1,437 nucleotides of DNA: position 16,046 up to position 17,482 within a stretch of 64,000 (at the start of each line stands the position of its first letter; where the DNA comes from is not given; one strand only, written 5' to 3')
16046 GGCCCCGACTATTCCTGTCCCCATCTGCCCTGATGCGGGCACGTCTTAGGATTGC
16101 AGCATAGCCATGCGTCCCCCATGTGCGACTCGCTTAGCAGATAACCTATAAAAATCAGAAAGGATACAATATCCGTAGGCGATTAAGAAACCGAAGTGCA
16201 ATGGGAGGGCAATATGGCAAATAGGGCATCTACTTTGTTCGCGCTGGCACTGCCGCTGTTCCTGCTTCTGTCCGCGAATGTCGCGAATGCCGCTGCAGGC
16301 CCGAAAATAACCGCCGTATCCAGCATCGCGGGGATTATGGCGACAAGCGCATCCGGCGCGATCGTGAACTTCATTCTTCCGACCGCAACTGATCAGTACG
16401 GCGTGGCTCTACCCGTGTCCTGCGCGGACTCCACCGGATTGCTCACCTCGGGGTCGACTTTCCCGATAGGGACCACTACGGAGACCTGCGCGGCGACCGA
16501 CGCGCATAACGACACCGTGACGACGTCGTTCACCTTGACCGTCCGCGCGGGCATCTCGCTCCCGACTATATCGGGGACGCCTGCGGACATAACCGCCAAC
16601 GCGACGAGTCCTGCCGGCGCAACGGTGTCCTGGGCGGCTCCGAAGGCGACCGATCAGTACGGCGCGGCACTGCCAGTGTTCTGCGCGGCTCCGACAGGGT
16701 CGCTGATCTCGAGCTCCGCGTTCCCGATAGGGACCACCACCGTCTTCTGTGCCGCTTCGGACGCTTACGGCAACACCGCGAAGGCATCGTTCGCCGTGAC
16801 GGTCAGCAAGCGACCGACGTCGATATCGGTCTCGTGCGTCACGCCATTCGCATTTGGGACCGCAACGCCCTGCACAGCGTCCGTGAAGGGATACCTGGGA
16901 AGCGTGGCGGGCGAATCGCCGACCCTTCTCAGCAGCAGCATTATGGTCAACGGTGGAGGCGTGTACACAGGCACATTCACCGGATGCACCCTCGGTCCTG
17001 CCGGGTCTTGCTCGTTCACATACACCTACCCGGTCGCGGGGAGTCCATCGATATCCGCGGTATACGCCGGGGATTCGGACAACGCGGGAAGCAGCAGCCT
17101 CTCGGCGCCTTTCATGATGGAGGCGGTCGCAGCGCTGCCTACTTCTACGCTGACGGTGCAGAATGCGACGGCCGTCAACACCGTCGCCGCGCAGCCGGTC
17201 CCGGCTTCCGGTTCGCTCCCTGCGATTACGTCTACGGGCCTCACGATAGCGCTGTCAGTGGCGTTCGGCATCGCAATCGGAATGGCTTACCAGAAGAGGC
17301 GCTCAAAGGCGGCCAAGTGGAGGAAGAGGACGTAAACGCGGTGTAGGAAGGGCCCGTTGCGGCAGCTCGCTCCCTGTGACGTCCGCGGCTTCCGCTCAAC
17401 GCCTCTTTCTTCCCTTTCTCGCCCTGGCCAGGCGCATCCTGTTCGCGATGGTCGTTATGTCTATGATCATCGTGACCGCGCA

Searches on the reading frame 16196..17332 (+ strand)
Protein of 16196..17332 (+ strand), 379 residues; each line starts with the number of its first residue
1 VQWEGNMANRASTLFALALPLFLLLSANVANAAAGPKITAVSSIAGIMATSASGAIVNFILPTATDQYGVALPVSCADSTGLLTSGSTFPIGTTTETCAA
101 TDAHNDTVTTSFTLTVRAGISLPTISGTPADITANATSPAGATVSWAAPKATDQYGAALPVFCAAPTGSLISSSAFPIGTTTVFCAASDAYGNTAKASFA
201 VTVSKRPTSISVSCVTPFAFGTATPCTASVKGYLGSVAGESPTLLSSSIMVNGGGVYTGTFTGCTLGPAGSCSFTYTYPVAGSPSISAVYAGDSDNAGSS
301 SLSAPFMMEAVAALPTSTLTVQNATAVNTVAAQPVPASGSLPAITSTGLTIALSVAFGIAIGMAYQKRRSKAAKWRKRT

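Call 59: search_protein_families(library=pfam, max_evalue=0.001, proteins=[window:16196-17332:+])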
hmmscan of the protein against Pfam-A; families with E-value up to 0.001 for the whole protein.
window:16196-17332:+ (379 aa): 2 families
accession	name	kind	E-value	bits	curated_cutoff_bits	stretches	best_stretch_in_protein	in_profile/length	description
PF02494.22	HYR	-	1.7e-13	51.1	21.7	2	141-203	24-81/81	HYR domain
PF16640.11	Big_3_5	-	0.00012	23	35.5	1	216-302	6-81/88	Bacterial Ig-like domain (group 3)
